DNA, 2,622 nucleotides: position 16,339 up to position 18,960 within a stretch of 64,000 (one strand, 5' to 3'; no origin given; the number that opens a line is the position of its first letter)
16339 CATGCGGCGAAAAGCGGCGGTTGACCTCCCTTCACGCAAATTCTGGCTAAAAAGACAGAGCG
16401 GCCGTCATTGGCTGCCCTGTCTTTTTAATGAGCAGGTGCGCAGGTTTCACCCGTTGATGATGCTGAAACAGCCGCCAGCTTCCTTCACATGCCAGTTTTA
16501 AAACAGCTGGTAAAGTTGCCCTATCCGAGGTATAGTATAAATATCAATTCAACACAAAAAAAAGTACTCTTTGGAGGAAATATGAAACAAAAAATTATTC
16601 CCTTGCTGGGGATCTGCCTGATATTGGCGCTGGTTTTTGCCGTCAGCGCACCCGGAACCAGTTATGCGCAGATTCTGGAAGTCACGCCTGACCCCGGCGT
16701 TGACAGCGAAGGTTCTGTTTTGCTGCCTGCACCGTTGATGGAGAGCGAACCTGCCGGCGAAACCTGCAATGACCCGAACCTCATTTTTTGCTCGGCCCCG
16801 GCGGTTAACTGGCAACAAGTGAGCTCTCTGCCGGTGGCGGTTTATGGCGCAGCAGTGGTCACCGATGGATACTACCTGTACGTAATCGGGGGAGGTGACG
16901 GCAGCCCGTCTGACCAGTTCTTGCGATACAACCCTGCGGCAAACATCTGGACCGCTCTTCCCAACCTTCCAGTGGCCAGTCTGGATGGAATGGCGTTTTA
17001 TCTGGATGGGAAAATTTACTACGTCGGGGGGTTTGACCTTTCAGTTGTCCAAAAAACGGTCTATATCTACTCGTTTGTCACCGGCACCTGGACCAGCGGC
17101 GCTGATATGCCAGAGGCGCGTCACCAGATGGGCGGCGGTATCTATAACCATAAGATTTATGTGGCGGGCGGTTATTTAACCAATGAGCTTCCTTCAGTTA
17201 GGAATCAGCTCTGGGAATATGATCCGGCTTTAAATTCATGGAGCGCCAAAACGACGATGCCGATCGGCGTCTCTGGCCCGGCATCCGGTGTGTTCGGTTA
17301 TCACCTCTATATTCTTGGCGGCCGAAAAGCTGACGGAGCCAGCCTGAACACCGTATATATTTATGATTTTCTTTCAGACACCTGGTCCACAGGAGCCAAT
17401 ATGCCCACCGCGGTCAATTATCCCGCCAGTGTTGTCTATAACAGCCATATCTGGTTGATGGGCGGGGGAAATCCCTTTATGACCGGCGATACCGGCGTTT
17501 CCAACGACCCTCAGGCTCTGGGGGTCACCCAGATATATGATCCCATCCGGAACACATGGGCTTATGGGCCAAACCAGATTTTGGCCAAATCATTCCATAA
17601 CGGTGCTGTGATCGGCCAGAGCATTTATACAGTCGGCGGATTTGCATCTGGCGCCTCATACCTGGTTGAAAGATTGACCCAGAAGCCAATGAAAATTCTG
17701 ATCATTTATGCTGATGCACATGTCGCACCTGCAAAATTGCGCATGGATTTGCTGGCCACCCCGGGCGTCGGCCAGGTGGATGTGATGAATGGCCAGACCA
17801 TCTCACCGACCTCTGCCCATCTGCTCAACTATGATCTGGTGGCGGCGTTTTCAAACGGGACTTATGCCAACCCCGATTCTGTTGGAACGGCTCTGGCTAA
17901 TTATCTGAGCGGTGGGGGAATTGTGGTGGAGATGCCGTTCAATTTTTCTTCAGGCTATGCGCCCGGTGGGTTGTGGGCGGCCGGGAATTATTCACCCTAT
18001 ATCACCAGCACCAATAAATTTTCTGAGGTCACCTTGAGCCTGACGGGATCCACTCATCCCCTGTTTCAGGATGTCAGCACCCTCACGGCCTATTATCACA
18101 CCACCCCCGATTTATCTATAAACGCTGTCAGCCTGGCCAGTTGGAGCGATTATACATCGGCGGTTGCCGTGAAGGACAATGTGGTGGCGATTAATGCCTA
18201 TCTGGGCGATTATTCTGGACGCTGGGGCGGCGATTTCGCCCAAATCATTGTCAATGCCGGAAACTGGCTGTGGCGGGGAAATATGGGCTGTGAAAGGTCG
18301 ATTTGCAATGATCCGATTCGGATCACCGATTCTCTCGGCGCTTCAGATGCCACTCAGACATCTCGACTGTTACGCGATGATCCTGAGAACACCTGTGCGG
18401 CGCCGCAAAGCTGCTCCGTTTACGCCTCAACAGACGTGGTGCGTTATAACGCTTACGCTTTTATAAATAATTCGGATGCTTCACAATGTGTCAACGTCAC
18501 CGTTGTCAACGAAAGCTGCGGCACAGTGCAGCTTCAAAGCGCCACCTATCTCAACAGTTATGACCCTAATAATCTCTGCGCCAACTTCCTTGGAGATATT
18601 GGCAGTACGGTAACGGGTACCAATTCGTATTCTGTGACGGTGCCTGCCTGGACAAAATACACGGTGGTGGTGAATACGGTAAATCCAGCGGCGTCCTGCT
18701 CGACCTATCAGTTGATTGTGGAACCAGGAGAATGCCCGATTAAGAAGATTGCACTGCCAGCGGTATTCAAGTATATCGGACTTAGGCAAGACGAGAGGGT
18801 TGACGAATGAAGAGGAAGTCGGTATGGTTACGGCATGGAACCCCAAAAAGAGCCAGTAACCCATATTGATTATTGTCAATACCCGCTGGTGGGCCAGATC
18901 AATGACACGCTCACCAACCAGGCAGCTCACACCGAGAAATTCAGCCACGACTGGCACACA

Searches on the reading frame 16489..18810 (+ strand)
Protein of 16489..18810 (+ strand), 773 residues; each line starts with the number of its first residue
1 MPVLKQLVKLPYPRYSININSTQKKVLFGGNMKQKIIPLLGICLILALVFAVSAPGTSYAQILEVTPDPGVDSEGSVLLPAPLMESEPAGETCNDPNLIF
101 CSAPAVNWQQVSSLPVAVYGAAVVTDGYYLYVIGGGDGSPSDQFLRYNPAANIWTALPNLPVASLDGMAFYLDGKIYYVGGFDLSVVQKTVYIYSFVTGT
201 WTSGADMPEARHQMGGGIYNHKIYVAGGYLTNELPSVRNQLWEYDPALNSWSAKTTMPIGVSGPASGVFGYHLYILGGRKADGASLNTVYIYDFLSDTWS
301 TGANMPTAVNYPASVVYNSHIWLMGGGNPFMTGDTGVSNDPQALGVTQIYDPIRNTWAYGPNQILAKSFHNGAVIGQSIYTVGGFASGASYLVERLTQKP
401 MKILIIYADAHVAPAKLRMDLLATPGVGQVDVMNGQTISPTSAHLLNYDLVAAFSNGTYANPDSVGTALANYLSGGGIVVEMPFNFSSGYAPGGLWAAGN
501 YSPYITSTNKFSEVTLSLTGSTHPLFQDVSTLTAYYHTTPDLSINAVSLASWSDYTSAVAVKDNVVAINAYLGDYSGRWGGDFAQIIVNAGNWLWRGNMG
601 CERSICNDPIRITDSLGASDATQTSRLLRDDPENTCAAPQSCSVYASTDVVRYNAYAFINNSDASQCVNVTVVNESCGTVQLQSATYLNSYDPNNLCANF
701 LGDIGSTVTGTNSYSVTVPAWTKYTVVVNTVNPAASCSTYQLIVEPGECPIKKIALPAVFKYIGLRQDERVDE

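Call 26: search_protein_families(library=pfam, proteins=[window:16489-18810:+], max_evalue=0.00001)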
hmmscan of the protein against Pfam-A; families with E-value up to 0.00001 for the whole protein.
window:16489-18810:+ (773 aa): 9 families
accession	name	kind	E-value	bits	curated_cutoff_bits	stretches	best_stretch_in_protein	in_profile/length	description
PF01344.31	Kelch_1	-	8.9e-43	143.8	20.1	3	262-306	3-46/46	Kelch motif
PF13964.12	Kelch_6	-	1e-37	127.3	25.3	3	269-308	10-49/50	Kelch motif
PF24681.1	Kelch_KLHDC2_KLHL20_DRC7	-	1.8e-25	90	50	2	219-386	7-174/221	KLHDC2/KLHL20/DRC7 Kelch-repeats domain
PF25210.1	Kelch_FKB95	-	3.9e-25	89.4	70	2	268-384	40-149/268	FKB95, Kelch-repeats domain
PF24981.1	Beta-prop_ATRN-LZTR1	-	1.7e-22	80.5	50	1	176-386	1-221/289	Attractin/LZTR1 beta-propeller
PF07646.21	Kelch_2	-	1e-20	73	21.3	0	219-258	10-48/48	Kelch motif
PF13418.12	Kelch_4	-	2.7e-20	72.5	21.6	1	273-307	15-49/49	Galactose oxidase, central domain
PF13415.12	Kelch_3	-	5e-15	55.7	22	0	129-162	3-38/48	Galactose oxidase, central domain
PF24996.1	NANM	-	2.8e-11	43.3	45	0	201-280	43-126/350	N-acetylneuraminate epimerase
